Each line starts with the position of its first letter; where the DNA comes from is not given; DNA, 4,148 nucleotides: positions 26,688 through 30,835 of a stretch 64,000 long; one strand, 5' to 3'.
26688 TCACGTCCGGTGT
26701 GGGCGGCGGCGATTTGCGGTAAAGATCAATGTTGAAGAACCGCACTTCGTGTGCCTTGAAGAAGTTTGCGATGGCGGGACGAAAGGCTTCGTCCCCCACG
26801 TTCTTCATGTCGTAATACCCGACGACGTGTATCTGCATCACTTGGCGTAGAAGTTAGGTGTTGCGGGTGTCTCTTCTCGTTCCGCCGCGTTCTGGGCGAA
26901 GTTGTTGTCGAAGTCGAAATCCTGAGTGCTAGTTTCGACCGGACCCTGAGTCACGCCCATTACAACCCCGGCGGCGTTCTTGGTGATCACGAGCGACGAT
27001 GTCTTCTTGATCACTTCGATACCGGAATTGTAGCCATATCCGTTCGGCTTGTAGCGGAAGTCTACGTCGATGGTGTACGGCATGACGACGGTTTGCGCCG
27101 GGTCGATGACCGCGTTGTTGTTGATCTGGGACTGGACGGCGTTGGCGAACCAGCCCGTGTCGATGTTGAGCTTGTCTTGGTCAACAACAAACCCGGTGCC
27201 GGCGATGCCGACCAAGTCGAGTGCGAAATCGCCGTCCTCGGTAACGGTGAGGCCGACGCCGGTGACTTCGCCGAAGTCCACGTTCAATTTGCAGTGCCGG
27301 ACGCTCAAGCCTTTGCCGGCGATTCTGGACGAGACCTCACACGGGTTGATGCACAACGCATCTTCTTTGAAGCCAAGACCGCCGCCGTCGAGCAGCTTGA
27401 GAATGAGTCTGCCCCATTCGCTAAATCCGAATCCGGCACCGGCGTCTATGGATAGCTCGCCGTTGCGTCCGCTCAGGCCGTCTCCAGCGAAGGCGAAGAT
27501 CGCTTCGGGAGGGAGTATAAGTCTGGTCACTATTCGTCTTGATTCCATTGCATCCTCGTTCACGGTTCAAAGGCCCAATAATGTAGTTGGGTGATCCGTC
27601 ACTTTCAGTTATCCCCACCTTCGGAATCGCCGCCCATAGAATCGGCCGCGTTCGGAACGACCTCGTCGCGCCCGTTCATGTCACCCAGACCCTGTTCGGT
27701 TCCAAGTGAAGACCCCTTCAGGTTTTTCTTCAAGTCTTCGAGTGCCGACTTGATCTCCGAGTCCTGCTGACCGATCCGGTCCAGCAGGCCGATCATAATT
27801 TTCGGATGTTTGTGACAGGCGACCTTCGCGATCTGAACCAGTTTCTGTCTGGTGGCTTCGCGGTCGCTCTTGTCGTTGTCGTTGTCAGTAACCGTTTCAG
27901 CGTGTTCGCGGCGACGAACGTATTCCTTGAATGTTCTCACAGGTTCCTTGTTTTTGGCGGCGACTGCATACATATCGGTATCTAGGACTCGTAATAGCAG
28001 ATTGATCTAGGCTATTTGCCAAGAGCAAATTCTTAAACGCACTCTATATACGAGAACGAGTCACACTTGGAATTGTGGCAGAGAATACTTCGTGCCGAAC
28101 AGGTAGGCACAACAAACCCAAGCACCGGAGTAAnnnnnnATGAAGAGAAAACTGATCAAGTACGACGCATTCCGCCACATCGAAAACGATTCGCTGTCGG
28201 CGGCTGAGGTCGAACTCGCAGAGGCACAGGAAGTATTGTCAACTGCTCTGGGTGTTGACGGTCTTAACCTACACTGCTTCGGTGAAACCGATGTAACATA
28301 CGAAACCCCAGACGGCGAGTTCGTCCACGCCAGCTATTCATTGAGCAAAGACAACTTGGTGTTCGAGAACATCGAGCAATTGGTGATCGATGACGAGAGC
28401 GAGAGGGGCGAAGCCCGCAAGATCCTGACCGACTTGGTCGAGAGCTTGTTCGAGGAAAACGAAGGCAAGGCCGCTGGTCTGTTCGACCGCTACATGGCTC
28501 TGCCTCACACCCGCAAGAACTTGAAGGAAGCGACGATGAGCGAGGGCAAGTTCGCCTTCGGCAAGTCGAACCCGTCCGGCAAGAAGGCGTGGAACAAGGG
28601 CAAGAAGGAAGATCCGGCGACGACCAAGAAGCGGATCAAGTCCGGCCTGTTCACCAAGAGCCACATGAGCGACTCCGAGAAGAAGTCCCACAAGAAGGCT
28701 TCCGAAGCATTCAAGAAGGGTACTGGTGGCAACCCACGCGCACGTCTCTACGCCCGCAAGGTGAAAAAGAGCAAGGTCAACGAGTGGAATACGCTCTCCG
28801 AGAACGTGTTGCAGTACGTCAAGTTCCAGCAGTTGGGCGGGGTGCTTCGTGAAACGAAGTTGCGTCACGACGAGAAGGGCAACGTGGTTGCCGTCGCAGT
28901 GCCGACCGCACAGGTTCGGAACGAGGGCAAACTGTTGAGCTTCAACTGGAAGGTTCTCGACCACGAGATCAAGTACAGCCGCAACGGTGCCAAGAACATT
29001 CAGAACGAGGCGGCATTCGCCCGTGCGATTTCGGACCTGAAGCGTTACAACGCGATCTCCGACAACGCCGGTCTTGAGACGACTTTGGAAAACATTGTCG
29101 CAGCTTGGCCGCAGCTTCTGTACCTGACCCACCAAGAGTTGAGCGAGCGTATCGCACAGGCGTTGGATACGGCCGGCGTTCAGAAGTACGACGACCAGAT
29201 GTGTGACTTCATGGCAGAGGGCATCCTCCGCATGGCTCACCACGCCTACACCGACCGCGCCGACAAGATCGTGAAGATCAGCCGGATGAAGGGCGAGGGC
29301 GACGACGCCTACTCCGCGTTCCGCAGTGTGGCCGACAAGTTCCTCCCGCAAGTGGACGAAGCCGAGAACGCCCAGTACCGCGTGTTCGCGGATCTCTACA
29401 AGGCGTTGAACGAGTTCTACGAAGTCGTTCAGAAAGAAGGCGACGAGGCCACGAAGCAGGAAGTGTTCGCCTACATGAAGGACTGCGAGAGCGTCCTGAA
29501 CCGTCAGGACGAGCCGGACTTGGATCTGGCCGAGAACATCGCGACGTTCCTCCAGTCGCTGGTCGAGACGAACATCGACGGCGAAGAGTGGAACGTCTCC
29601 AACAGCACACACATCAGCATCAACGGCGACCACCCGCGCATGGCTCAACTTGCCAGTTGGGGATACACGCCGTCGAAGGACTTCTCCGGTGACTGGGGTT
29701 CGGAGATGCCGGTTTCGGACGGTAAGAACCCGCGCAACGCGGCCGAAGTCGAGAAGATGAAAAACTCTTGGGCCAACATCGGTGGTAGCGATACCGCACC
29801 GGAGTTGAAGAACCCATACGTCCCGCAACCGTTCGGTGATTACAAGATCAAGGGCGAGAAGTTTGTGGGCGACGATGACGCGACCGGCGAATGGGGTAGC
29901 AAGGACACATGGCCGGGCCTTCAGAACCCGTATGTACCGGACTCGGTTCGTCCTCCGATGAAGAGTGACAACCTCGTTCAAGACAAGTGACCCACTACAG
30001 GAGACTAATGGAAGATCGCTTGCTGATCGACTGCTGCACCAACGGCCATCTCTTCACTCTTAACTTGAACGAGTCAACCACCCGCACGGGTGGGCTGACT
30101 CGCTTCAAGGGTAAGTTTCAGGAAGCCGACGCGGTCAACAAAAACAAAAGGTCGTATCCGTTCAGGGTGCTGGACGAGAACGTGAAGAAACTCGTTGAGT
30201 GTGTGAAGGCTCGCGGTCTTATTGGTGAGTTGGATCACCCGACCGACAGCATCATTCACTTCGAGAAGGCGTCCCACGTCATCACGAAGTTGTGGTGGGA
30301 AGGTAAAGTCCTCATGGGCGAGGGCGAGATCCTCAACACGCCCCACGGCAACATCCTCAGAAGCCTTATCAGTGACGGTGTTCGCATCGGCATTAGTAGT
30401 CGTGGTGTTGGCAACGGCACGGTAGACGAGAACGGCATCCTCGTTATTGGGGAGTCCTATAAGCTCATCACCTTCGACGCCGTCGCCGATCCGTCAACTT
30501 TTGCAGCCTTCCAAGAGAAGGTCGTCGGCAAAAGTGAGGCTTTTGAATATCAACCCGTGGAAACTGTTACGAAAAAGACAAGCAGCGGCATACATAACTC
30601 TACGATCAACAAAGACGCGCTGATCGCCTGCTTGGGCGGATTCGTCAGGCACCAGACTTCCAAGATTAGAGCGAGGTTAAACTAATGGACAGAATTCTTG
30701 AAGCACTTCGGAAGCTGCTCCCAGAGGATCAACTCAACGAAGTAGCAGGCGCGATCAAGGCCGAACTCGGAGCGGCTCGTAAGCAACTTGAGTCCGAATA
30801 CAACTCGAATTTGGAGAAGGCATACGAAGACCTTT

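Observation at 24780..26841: GT4 glycosyltransferase and polysaccharide pyruvyl transferase embedded between portal and prohead genes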

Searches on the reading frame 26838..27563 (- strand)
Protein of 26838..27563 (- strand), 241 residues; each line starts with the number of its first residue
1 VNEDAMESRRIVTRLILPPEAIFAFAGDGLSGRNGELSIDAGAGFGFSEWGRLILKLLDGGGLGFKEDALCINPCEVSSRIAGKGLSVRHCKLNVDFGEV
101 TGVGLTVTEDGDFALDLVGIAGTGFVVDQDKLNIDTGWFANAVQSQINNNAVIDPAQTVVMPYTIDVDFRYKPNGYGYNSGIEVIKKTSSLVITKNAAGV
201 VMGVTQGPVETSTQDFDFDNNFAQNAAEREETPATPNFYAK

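Call 3: search_protein_families(library=pfam, proteins=[window:26838-27563:-], max_evalue=0.1)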
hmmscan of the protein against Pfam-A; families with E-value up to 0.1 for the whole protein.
window:26838-27563:- (241 aa): 0 families

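Call 4: search_protein_families(library=phrogs, proteins=[window:26838-27563:-], max_evalue=0.01)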
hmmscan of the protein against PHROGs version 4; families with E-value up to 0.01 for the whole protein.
window:26838-27563:- (241 aa): 1 family
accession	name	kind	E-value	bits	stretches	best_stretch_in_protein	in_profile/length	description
phrog_22781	-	unknown function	1.6e-05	25.3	1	59-138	40-120/270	-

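Call 29: find_homologous_proteins(query=window:26838-27563:-, max_evalue=0.001)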
Query window:26838-27563:- (241 aa): 18 proteins with E <= 0.001 among 700 candidates.
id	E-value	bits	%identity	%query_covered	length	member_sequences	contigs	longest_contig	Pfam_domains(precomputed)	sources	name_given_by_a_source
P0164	1.1e-153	527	100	98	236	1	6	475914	-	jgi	jgi:hypothetical protein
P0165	8.6e-121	420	77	98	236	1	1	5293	-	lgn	-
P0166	7.5e-110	384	73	98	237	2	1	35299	-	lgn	-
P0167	6.7e-85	302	57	98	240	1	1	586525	-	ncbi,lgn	-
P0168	7.4e-85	302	58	98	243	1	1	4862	-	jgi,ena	-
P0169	1.0e-84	302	57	98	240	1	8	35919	-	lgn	-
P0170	1.5e-83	298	56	98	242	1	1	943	-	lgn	-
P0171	2.7e-83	297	58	98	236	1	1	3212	-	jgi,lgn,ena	-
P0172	3.0e-83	297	56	98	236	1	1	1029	-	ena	-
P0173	5.1e-83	296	57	98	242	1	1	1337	-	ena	-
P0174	4.0e-82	293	56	98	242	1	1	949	-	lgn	-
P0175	1.6e-79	285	55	98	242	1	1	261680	-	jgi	-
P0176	2.7e-78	281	53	98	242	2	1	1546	-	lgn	-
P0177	1.0e-76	276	52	97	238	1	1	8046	-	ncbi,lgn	-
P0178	3.5e-76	274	53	98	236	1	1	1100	-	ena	-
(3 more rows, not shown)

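Call 33: search_solved_structures(query=A2, max_evalue=10)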
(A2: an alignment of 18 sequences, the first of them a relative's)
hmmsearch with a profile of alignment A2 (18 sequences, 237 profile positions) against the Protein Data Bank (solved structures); distinct sequences matched with E-value up to 10: 1.
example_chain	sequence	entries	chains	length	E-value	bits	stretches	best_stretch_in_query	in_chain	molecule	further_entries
6gao_A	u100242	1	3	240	0.29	13.7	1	14-64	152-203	Outer capsid protein sigma-1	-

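Call 42: predict_structure(alignment_id=A2)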
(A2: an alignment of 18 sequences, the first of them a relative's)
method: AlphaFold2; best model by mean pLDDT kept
length: 236 residues; sequences in the alignment: 18
mean_pLDDT: 68.8   pTM: 0.35
mean pLDDT of the five models: 68.8, 67.3, 66.0, 63.9, 58.9
residues with pLDDT >= 90: 34; 70-90: 103; 50-70: 35; < 50: 64
segments of 3 or more residues with pLDDT < 50: 1-13, 15-41, 216-236
pLDDT, mean of each block of 10 residues (from residue 1): 39 44 35 40 62 70 73 77 76 70 78 84 87 87 84 92 73 67 94 89 90 56 38 33
secondary structure, 60 per line:
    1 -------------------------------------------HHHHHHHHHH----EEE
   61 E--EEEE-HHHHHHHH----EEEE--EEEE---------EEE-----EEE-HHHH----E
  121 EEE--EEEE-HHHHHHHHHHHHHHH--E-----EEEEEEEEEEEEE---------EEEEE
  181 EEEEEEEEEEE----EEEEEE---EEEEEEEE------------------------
elements in order: H44-53 E58-61 E64-67 H69-76 E81-84 E87-90 E100-102 E108-110 H112-115 E120-123 E126-129 H131-145 E154-166 E176-191 E196-201 E205-212

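Call 48: search_protein_families(library=pfam, proteins=[window:26838-27548:-], max_evalue=5)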
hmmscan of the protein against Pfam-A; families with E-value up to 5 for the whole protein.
window:26838-27548:- (236 aa): 0 families

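Call 49: search_protein_families(library=phrogs, proteins=[window:26838-27548:-], max_evalue=0.1)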
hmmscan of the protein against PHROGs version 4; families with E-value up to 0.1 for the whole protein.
window:26838-27548:- (236 aa): 1 family
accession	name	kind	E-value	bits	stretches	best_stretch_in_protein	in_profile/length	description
phrog_22781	-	unknown function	1.6e-05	25.3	1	54-132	40-119/270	-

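Call 67: search_protein_families(library=ncbifam, proteins=[window:26838-27548:-], max_evalue=0.01)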
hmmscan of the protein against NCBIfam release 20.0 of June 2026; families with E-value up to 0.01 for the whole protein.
window:26838-27548:- (236 aa): 0 families

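Call 76: search_protein_representatives(alignment_id=A2)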
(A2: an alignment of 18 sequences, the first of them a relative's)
Query: 18 sequences, 237 profile positions. Proteins with E-value up to 0.001 (for the whole library): 139; up to 1e-10: 29; up to 1e-30: 4. The best 139 are listed.
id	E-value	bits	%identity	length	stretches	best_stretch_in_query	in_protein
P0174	8.2e-122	421.4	-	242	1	1-237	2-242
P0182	5.8e-74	264.8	-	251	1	5-235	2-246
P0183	1.6e-46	175.0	-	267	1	4-236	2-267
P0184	4.1e-44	167.1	-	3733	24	13-152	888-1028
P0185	4.6e-26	108.0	-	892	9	73-142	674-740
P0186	1.4e-20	90.1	-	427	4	74-181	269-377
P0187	3.7e-19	85.4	-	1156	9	76-143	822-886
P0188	6.9e-19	84.6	-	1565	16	73-137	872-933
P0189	1.2e-17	80.5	-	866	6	22-98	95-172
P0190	4.1e-16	75.5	-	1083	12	20-138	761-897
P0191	1.1e-14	70.8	-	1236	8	76-137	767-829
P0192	4.4e-14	68.8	-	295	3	76-179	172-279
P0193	7.3e-13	64.8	-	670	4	62-124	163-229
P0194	7.3e-13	64.8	-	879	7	62-122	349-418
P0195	1.3e-12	64.0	-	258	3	4-84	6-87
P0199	6.5e-12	61.7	-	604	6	76-214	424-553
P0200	1.1e-11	60.9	-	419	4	75-160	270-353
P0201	1.2e-11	60.8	-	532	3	62-140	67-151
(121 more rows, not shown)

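Call 77: search_protein_families(library=pfam, proteins=[P0185, P0186, P0187, P0189, P0190, P0192, P0193, P0199, P0200, P0201], max_evalue=0.001)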
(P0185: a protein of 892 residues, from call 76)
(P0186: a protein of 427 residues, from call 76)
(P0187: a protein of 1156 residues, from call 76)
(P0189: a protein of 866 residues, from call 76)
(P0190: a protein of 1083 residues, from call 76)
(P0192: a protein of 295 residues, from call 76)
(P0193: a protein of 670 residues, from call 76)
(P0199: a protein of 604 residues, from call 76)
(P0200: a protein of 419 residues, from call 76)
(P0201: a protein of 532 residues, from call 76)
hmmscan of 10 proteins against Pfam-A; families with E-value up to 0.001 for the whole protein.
P0185 (892 aa): 0 families

P0186 (427 aa): 0 families

P0187 (1156 aa): 0 families

P0189 (866 aa): 1 family
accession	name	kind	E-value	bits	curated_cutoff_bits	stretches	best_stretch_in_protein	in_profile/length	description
PF00608.22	Adeno_shaft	-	0.00011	22.2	30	1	375-398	19-42/44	Adenoviral fibre protein (repeat/shaft region)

P0190 (1083 aa): 0 families

P0192 (295 aa): 1 family
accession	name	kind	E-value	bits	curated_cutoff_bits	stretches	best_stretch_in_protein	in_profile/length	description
PF00608.22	Adeno_shaft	-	5.1e-07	29.7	30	0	131-163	12-43/44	Adenoviral fibre protein (repeat/shaft region)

P0193 (670 aa): 0 families

P0199 (604 aa): 0 families

P0200 (419 aa): 0 families

P0201 (532 aa): 0 families

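Call 83: fold_search(model_id=the predicted structure, library=viral)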
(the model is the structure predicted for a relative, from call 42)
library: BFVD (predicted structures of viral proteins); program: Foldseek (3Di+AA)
matches with E <= 10: 1057; with E <= 0.001: 0
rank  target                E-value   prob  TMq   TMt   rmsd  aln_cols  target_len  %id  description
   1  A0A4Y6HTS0            1.5e-03  0.80  0.16  0.08  19.4       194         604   17  (no name in the UniProt tables at hand)
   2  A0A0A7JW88            4.7e-03  0.90  0.18  0.12  22.4       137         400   18  Fiber-2 [Psittacine adenovirus 3]
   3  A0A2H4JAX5            6.6e-03  0.99  0.18  0.22  23.0       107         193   17  Putative ERF-like protein [uncultured Caudovirales phage]
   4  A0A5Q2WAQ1            1.3e-02  0.11  0.11  0.06  34.1       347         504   12  (no name in the UniProt tables at hand)
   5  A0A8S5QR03            1.3e-02  0.99  0.21  0.30  13.0       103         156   16  Uncharacterized protein [Myoviridae sp. ctStS16]
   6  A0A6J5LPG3            1.8e-02  0.94  0.16  0.16  25.5        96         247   14  Essential recombination function protein [uncultured Caudovirales phage]
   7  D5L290                1.9e-02  0.84  0.17  0.27   8.2        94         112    6  Uncharacterized protein [uncultured virus]
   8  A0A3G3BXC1            2.4e-02  0.84  0.16  0.12  24.0       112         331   12  (no name in the UniProt tables at hand)
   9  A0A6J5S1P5            2.4e-02  0.77  0.10  0.07  24.7       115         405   10  Exodeoxyribonuclease 8, PDDEXK-like domain containing protein [uncultured Caudovirales phage]
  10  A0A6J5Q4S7            2.4e-02  0.38  0.15  0.15  17.2       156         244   15  Uncharacterized protein [uncultured Caudovirales phage]
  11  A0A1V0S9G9            2.5e-02  0.63  0.15  0.14  19.4       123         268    7  Uncharacterized protein [Catovirus CTV1]
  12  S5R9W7                2.8e-02  0.10  0.10  0.07  29.1       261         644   16  Finer protein [Duck adenovirus 1]
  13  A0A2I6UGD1            3.6e-02  0.97  0.19  0.18  19.0        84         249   13  DNA single-strand annealing protein [Salinibacter phage M8CC-19]
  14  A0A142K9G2            3.6e-02  0.92  0.15  0.47   6.1        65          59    9  Uncharacterized protein [Gordonia phage Yvonnetastic]
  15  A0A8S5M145            3.6e-02  0.82  0.16  0.18  26.3       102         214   11  ERF superfamily protein [Siphoviridae sp. ctLAw30]
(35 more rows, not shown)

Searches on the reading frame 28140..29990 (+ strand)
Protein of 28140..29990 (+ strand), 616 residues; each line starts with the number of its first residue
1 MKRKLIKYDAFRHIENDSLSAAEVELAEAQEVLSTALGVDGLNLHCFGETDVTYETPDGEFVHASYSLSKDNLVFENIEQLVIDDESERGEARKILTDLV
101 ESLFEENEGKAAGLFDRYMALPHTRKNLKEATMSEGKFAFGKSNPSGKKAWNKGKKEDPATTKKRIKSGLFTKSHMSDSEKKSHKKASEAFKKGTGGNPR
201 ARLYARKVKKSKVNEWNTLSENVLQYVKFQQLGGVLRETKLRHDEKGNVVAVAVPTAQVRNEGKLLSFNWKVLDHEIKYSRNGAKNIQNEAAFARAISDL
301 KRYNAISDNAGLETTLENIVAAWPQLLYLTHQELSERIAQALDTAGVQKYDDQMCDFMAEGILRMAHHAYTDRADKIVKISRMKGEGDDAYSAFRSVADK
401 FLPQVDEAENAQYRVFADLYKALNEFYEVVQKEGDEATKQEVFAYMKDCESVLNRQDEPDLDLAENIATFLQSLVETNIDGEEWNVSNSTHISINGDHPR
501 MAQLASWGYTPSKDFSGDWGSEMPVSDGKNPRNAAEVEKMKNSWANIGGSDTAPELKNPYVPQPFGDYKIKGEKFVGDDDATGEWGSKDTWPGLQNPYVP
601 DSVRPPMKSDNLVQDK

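Call 3: search_protein_families(library=pfam, proteins=[window:28140-29990:+], max_evalue=0.1)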
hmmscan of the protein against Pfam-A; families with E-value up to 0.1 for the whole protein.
window:28140-29990:+ (616 aa): 1 family
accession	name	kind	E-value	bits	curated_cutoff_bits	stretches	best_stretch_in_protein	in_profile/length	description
PF17892.7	Cadherin_5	-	0.028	14.7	26.5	0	477-536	34-92/98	Cadherin-like domain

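Call 4: search_protein_families(library=phrogs, proteins=[window:28140-29990:+], max_evalue=0.01)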
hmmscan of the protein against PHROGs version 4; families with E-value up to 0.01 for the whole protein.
window:28140-29990:+ (616 aa): 0 families

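Call 14: find_related_loci(query=window:28140-29990:+, collection=viral_contigs, flank=10000)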
Query window:28140-29990:+ (616 aa) in viral_contigs; peptide patterns used: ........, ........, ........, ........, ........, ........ (x = any residue, [..] = any of these).
14 stretches matched a pattern; 4 encode a relative of the query (tblastn E <= 1e-3); 4 distinct loci.
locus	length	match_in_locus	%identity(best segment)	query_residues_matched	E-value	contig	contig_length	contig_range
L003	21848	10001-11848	79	1-616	0e+0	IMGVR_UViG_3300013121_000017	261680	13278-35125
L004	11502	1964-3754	45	1-616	1e-176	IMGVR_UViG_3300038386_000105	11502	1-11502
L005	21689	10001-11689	42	1-605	2e-160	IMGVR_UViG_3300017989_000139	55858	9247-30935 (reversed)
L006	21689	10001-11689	42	1-605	2e-160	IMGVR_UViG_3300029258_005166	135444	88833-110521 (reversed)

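Call 86: search_protein_families(library=phrogs, proteins=[window:28140-29990:+], max_evalue=0.01)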
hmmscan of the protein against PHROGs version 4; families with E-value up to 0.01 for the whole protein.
window:28140-29990:+ (616 aa): 0 families

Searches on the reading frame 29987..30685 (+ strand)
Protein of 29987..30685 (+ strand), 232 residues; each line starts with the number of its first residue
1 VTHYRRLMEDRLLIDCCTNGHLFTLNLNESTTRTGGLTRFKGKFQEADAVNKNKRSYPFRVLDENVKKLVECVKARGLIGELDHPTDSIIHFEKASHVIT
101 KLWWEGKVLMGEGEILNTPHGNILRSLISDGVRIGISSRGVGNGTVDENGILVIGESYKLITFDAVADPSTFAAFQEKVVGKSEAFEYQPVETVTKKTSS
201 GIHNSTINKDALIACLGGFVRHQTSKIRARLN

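Call 3: search_protein_families(library=pfam, proteins=[window:29987-30685:+], max_evalue=0.1)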
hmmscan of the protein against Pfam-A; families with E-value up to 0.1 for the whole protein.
window:29987-30685:+ (232 aa): 1 family
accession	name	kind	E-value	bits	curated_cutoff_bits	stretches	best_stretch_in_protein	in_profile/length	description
PF03420.18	Peptidase_S77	-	1.8e-27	96.5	27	1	40-177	46-189/198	Prohead core protein serine protease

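Call 4: search_protein_families(library=phrogs, proteins=[window:29987-30685:+], max_evalue=0.01)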
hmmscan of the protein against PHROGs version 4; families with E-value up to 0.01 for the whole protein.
window:29987-30685:+ (232 aa): 3 families
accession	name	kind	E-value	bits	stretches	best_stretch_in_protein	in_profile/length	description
phrog_207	-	head and packaging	2.1e-47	163.3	1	6-193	9-197/519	head maturation protease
phrog_3014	-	head and packaging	1.2e-07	32.2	1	45-198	34-215/266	head maturation protease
phrog_31489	-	head and packaging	0.0014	19.6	1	44-81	36-75/91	head maturation protease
